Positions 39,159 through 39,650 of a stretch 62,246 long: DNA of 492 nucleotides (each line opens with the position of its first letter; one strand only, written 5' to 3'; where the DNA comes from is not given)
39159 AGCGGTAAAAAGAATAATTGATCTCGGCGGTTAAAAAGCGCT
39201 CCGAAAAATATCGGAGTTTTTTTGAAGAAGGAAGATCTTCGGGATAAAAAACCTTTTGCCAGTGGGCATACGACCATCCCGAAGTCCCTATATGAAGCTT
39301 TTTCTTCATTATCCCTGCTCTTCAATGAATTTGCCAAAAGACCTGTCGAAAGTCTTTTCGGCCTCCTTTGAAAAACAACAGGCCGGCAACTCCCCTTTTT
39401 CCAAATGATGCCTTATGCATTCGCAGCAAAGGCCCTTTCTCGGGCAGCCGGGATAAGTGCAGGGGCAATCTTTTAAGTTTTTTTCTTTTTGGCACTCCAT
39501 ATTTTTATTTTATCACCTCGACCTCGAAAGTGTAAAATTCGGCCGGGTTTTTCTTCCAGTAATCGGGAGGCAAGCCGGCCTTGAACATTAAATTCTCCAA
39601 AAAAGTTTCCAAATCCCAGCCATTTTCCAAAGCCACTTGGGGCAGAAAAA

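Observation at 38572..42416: Six-gene operon EndoQ / Mth938-like / Memo / AMMECR1 / Cys-rich peptide / DUF72 with no radical SAM partner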

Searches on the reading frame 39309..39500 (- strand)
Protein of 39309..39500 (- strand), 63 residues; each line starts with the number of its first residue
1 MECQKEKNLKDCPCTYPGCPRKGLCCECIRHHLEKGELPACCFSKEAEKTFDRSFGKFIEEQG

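Call 3: search_protein_families(library=pfam, proteins=[window:39309-39500:-], max_evalue=0.01)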
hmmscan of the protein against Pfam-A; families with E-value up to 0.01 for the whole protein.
window:39309-39500:- (63 aa): 1 family
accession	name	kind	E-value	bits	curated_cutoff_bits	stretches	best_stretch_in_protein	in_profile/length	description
PF20095.4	DUF6485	-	1.4e-08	35.5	24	1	7-59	2-62/70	Domain of unknown function (DUF6485)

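Call 4: search_protein_families(library=ncbifam, proteins=[window:39309-39500:-], max_evalue=0.01)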
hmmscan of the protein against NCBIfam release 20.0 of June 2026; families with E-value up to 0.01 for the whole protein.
window:39309-39500:- (63 aa): 0 families

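Call 30: find_homologous_proteins(query=window:39309-39500:-, max_evalue=0.001)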
Query window:39309-39500:- (63 aa): 240 proteins with E <= 0.001 among 240 candidates; the best 120 are listed.
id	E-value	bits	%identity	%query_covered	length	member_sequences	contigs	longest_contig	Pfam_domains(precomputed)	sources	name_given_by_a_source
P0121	5.8e-30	120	81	100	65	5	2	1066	PF20095.5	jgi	-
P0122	1.0e-28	116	81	100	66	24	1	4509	PF20095.5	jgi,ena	-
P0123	5.4e-28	114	79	98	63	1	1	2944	PF20095.5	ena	-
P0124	6.5e-28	114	82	98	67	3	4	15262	PF20095.5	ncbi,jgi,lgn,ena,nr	ncbi:MAG TPA: DUF6485 family protein [Candidatus Paceibacterota bacterium]|nr:DUF6485 family protein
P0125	7.9e-28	114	81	100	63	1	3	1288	PF20095.5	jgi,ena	-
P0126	8.5e-28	113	78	100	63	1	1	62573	PF20095.5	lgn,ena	-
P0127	8.6e-28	113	78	100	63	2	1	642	PF20095.5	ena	-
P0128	9.7e-28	113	79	97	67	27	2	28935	PF20095.5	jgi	jgi:hypothetical protein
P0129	1.1e-27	113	77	98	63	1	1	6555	PF20095.5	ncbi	ncbi:MAG: DUF6485 family protein [Patescibacteria group bacterium]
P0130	1.2e-27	113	79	98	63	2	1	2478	PF20095.5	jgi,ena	-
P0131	2.2e-27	112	76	98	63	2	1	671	PF20095.5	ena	-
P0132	2.3e-27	112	77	98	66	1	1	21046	PF20095.5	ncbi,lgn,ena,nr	ncbi:cytosolic protein [Patescibacteria group bacterium]|nr:cytosolic protein [Patescibacteria group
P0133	2.9e-27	112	80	97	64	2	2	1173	PF20095.5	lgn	-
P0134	3.0e-27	112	77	98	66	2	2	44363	PF20095.5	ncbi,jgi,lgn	-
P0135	3.7e-27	111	78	100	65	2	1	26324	PF20095.5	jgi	-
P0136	5.0e-27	111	79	98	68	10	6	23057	PF20095.5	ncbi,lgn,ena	-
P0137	5.2e-27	111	79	98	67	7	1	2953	PF20095.5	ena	-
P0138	8.0e-27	110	79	98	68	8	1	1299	PF20095.5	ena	-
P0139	8.2e-27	110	73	100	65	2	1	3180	PF20095.5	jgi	jgi:hypothetical protein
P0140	8.8e-27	110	76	100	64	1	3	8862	PF20095.5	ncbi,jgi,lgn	-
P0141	9.8e-27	110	77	98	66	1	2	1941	PF20095.5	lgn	-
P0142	1.4e-26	110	78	100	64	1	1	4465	PF20095.5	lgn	-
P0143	1.4e-26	110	76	100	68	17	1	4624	PF20095.5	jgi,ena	-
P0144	1.5e-26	109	74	98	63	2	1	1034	PF20095.5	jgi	-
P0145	1.9e-26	109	76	98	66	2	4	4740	PF20095.5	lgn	-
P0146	1.9e-26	109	76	100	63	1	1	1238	PF20095.5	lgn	-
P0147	1.9e-26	109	76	98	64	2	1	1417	PF20095.5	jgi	-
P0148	2.3e-26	109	76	98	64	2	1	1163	PF20095.5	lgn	-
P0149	2.6e-26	109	76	98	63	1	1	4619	PF20095.5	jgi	-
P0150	2.8e-26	109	79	98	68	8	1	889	PF20095.5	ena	-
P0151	3.0e-26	109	76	100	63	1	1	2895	PF20095.5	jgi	-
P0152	3.7e-26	108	77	98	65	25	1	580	PF20095.5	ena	-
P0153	3.8e-26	108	79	97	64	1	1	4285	PF20095.5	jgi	jgi:hypothetical protein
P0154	4.4e-26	108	76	98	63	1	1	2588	PF20095.5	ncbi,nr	ncbi:MAG: DUF6485 family protein [bacterium]|nr:DUF6485 family protein [bacterium]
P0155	4.8e-26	108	73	100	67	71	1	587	PF20095.5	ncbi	-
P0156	4.8e-26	108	75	100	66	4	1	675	PF20095.5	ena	-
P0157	5.5e-26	108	79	97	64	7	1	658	PF20095.5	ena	-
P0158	6.7e-26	107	74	97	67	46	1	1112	PF20095.5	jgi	-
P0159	6.9e-26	107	76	98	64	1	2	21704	PF20095.5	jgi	jgi:hypothetical protein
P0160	7.3e-26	107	73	98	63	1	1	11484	PF20095.5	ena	-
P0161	7.5e-26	107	67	100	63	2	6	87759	PF20095.5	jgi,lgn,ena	-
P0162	8.3e-26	107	76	98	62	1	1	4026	PF20095.5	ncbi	-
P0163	8.4e-26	107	74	98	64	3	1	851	PF20095.5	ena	-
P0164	1.2e-25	107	79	98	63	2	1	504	PF20095.5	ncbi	-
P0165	1.3e-25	107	76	98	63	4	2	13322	PF20095.5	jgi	-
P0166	1.3e-25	106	75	100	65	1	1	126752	PF20095.5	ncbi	ncbi:DUF6485 family protein [Patescibacteria group bacterium]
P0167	1.4e-25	106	76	98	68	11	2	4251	PF20095.5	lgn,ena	-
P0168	1.6e-25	106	74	98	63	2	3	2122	PF20095.5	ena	-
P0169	1.6e-25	106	73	98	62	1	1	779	PF20095.5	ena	-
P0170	1.7e-25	106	76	100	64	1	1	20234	PF20095.5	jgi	-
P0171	1.7e-25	106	71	100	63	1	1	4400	PF20095.5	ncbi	-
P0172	1.7e-25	106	74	98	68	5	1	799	PF20095.5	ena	-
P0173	1.9e-25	106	79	92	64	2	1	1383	PF20095.5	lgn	-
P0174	1.9e-25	106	74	98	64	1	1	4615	PF20095.5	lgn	-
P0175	1.9e-25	106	74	98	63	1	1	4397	PF20095.5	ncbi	ncbi:MAG: DUF6485 family protein [Candidatus Paceibacterota bacterium]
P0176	1.9e-25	106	77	97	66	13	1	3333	PF20095.5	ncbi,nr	ncbi:MAG: DUF6485 family protein [bacterium]|nr:DUF6485 family protein [bacterium]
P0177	2.4e-25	106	74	97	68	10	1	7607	PF20095.5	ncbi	-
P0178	2.5e-25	106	74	98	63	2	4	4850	PF20095.5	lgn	-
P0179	2.5e-25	106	76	98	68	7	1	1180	PF20095.5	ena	-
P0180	2.6e-25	106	74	98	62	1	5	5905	PF20095.5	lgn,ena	-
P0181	3.1e-25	105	76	100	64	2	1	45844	PF20095.5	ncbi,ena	-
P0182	3.1e-25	105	79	90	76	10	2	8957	PF20095.5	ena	-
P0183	3.1e-25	105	73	98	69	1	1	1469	PF20095.5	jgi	jgi:hypothetical protein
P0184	3.3e-25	105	72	97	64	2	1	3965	PF20095.5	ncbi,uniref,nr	ncbi:MAG: hypothetical protein CO145_02050 [Candidatus Nealsonbacteria bacterium CG_4_9_14_3_um_filt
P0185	3.4e-25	105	76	98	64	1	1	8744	PF20095.5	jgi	jgi:Domain of unknown function (DUF6485)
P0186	4.5e-25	105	71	98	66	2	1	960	PF20095.5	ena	-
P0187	4.6e-25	105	71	98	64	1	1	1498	PF20095.5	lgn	-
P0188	4.7e-25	105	71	98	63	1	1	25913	PF20095.5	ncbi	ncbi:MAG: DUF6485 family protein [bacterium]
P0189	4.8e-25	105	77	95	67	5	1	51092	PF20095.5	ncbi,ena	-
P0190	5.9e-25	104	71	98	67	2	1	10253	PF20095.5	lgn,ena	-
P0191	5.9e-25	104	71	98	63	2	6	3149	PF20095.5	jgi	-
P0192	6.1e-25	104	76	98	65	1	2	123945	PF20095.5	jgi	-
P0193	1.0e-24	104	71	100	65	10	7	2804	PF20095.5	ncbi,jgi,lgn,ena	-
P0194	1.1e-24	104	71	98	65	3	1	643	PF20095.5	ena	-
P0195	1.1e-24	104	77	95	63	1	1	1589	PF20095.5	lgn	-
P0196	1.1e-24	104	75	95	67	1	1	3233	PF20095.5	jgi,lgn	-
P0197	1.1e-24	104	73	98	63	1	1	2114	PF20095.5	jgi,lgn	-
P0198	1.1e-24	104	74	98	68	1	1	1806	PF20095.5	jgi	-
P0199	1.2e-24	103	70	97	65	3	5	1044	PF20095.5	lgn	-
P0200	1.2e-24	103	71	98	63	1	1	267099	PF20095.5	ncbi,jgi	-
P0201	1.2e-24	103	74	98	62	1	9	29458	PF20095.5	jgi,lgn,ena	-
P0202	1.4e-24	103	71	100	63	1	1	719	PF20095.5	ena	-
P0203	1.5e-24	103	73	95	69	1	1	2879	PF20095.5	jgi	-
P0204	1.6e-24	103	74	98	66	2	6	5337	PF20095.5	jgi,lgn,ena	-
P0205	1.7e-24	103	70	100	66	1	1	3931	PF20095.5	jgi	jgi:hypothetical protein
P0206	1.8e-24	103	70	100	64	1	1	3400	PF20095.5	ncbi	-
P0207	2.0e-24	103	73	98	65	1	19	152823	PF20095.5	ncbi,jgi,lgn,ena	-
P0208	2.2e-24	103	68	98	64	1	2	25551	PF20095.5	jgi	-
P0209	2.2e-24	103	70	100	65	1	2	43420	PF20095.5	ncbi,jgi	-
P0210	2.2e-24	103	71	100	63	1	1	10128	PF20095.5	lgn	-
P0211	2.3e-24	103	75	94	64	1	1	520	PF20095.5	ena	-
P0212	2.3e-24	103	71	98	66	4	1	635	PF20095.5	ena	-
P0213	2.5e-24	102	77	89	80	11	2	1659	PF20095.5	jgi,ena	-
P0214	2.6e-24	102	71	98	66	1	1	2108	PF20095.5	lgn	-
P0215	2.7e-24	102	71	98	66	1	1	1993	PF20095.5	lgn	-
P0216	2.8e-24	102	72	97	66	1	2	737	PF20095.5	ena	-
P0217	3.1e-24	102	71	100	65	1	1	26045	PF20095.5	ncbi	ncbi:DUF6485 family protein [Nanoarchaeota archaeon]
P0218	3.7e-24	102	71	98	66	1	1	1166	PF20095.5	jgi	-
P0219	3.8e-24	102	71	98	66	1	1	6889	PF20095.5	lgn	-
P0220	4.1e-24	102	73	98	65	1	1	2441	PF20095.5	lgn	-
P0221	4.2e-24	102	72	97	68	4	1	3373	PF20095.5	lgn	-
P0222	5.2e-24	101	77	90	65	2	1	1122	PF20095.5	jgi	jgi:hypothetical protein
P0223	5.3e-24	101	69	98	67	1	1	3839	PF20095.5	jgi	-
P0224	6.0e-24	101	72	95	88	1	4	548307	PF20095.5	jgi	-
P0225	6.1e-24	101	73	95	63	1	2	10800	PF20095.5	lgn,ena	-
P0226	6.7e-24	101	68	98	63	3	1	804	PF20095.5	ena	-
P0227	6.8e-24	101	72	100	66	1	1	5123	PF20095.5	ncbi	-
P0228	7.0e-24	101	73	95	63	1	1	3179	PF20095.5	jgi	jgi:hypothetical protein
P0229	7.6e-24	101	69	98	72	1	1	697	PF20095.5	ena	-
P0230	7.8e-24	101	69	98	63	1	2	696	PF20095.5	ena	-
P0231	8.5e-24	101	71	100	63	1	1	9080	PF20095.5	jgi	jgi:hypothetical protein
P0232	8.9e-24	101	73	98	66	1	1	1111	PF20095.5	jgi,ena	-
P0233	9.7e-24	101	76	94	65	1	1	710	PF20095.5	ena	-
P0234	1.3e-23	100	73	98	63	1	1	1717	PF20095.5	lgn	-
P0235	1.3e-23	100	68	100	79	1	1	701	PF20095.5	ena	-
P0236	1.4e-23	100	71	98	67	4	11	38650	PF20095.5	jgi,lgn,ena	-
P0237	1.4e-23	100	68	100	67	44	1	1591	PF20095.5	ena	-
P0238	1.4e-23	100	76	98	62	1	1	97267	PF20095.5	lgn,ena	-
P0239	1.5e-23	100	75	95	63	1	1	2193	PF20095.5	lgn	-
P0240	1.6e-23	100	68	98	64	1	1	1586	PF20095.5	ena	-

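Call 31: find_encoding_contigs(protein=P0126, flank=6000, max_places=2)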
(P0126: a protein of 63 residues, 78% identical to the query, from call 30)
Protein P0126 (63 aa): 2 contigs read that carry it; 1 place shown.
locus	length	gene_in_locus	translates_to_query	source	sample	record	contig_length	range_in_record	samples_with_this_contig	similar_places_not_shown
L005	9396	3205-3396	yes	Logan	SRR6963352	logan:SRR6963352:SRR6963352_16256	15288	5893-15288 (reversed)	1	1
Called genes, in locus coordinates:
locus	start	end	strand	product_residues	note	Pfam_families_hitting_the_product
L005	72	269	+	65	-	PF00313:CSD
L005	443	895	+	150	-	PF04608:PgpA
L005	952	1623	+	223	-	PF02660:G3P_acyltransf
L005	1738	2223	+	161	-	PF08211:dCMP_cyt_deam_2, PF00383:dCMP_cyt_deam_1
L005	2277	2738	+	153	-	PF12724:Flavodoxin_5 (weak)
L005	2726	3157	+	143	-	PF01329:Pterin_4a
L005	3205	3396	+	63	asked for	PF20095:DUF6485 (weak)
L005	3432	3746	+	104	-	-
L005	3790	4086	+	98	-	PF11373:DUF3175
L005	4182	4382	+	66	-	-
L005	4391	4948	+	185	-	PF03703:bPH_2 (weak)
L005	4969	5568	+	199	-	PF03891:DUF333, PF00254:FKBP_C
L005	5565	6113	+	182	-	PF08668:HDOD (faint), PF01966:HD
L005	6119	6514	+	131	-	PF01894:YjbQ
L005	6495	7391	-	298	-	PF13354:Beta-lactamase2, PF00768:Peptidase_S11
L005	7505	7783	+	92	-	PF00708:Acylphosphatase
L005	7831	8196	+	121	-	-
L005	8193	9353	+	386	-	-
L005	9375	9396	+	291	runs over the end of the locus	PF00188:CAP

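Call 32: find_encoding_contigs(protein=P0166, flank=6000, max_places=2)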
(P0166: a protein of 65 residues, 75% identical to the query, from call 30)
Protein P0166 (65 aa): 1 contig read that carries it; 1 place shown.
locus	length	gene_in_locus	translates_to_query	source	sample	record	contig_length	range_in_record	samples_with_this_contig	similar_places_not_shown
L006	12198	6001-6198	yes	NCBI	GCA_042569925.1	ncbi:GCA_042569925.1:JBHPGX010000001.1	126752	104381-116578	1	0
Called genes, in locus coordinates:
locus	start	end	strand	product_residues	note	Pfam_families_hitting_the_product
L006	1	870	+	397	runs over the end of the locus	PF00266:Aminotran_5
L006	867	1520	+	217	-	PF01592:NifU_N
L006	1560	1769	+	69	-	PF08984:DUF1858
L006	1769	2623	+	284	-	PF02775:TPP_enzyme_C, PF12367:PFO_beta_C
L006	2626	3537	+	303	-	PF00890:FAD_binding_2 (faint), PF01266:DAO (faint), PF01946:Thi4 (faint), PF03486:HI0933_like (faint), PF05834:Lycopene_cycl (faint), PF07992:Pyr_redox_2, PF13738:Pyr_redox_3, PF00070:Pyr_redox, +1 more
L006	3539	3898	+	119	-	PF04430:DUF498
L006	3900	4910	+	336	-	PF01699:Na_Ca_ex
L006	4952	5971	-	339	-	PF01137:RTC, PF05189:RTC_insert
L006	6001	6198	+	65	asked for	PF20095:DUF6485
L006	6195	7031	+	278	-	PF02401:LYTB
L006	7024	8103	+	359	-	PF04551:GcpE, PF26540:GcpE_C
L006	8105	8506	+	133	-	PF01894:YjbQ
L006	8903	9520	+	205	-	PF07690:MFS_1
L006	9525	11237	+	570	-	PF14716:HHH_8, PF14520:HHH_5, PF14792:DNA_pol_B_palm (faint), PF14791:DNA_pol_B_thumb, PF02811:PHP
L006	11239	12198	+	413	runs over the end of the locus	PF00483:NTP_transferase, PF12804:NTP_transf_3, PF25084:LbH_EIF2B (weak), PF00132:Hexapep (weak), PF25087:GMPPB_C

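Call 33: find_encoding_contigs(protein=P0207, flank=6000, max_places=4)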
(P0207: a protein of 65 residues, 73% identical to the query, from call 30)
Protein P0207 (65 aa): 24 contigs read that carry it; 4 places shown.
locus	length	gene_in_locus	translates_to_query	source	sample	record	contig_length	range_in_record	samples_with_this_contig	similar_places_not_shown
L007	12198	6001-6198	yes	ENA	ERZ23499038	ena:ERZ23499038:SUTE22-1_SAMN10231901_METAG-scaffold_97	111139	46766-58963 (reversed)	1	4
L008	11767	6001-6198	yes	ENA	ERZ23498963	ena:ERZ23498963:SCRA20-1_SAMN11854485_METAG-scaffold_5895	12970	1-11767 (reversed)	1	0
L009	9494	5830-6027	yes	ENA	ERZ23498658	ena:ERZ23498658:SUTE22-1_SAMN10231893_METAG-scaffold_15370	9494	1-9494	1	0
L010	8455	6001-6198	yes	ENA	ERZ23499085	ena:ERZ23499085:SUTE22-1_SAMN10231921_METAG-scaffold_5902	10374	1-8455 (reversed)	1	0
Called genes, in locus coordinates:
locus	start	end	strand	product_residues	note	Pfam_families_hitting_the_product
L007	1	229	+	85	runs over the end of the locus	-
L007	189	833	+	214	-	-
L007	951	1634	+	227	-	PF20582:UPF0758_N, PF04002:RadC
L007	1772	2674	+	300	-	PF02661:Fic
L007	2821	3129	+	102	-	-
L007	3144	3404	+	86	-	PF01906:YbjQ_1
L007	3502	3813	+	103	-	-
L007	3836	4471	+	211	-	PF00565:SNase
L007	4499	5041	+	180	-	PF02661:Fic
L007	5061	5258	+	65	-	-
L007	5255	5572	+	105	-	PF01906:YbjQ_1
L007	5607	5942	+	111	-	-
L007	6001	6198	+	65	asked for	PF20095:DUF6485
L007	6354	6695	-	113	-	-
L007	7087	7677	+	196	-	PF01145:Band_7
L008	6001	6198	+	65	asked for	PF20095:DUF6485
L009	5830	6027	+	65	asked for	PF20095:DUF6485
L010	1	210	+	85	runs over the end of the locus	-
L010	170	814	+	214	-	-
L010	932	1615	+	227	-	PF20582:UPF0758_N, PF04002:RadC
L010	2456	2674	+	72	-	-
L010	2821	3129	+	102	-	-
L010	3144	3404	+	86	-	PF01906:YbjQ_1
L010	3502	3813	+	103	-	-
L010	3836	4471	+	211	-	PF00565:SNase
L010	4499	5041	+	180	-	PF02661:Fic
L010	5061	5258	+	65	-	-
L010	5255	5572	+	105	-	PF01906:YbjQ_1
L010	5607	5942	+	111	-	-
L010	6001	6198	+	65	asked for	PF20095:DUF6485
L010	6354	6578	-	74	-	-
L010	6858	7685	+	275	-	PF01145:Band_7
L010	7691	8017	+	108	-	-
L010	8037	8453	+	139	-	?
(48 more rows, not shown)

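Call 61: search_solved_structures(query=window:39309-39500:-, max_evalue=1)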
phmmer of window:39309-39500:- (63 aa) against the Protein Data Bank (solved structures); distinct sequences matched with E-value up to 1: 7.
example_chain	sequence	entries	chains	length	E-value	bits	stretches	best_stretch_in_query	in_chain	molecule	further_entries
6blw_A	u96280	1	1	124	0.0056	20.5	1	12-54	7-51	Wilms tumor protein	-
6b0r_D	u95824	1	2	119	0.0069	20.2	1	11-54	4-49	Wilms tumor protein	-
6b0o_A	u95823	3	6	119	0.012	19.5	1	11-54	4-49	Wilms tumor protein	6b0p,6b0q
6wlh_A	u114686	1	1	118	0.013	19.4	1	12-54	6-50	Wilms tumor protein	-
2jp9_A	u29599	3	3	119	0.015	19.2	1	12-54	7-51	Wilms tumor 1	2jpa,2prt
8vjh_D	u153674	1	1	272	0.39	14.7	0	15-35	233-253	Baseplate hub 1 protein, gp27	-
2epa_A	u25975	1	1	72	0.4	14.7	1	9-54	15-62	Krueppel-like factor 10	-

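Call 75: predict_structure(alignment_id=A3)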
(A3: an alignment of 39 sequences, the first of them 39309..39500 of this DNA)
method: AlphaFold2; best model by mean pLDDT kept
length: 63 residues; sequences in the alignment: 39
mean_pLDDT: 91.2   pTM: 0.73
mean pLDDT of the five models: 91.2, 80.7, 56.6, 55.1, 51.9
residues with pLDDT >= 90: 43; 70-90: 19; 50-70: 1; < 50: 0
segments of 3 or more residues with pLDDT < 50: none
pLDDT, mean of each block of 10 residues (from residue 1): 87 90 94 95 89 93 87
secondary structure, 60 per line:
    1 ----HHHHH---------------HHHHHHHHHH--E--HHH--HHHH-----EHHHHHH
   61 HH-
elements in order: H5-9 H25-34 H45-48 H55-62

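Call 77: fold_search(model_id=the predicted structure, library=pdb)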
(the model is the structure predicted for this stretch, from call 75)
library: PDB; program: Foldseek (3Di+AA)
matches with E <= 10: 2; with E <= 0.001: 0
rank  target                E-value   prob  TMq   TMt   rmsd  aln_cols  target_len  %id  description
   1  1wgn_MODEL_1_A        5.7e+00  0.02  0.25  0.25   7.3        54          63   11  Solution Structure of UBA domain of Human Ubiquitin Associated Protein 1 (UBAP1) (released 2004-11-28)
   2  5y9w_C                8.8e+00  0.06  0.23  0.39   3.0        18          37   33  Crystal 1 for AtLURE1.2-AtPRK6LRR (released 2017-12-27)
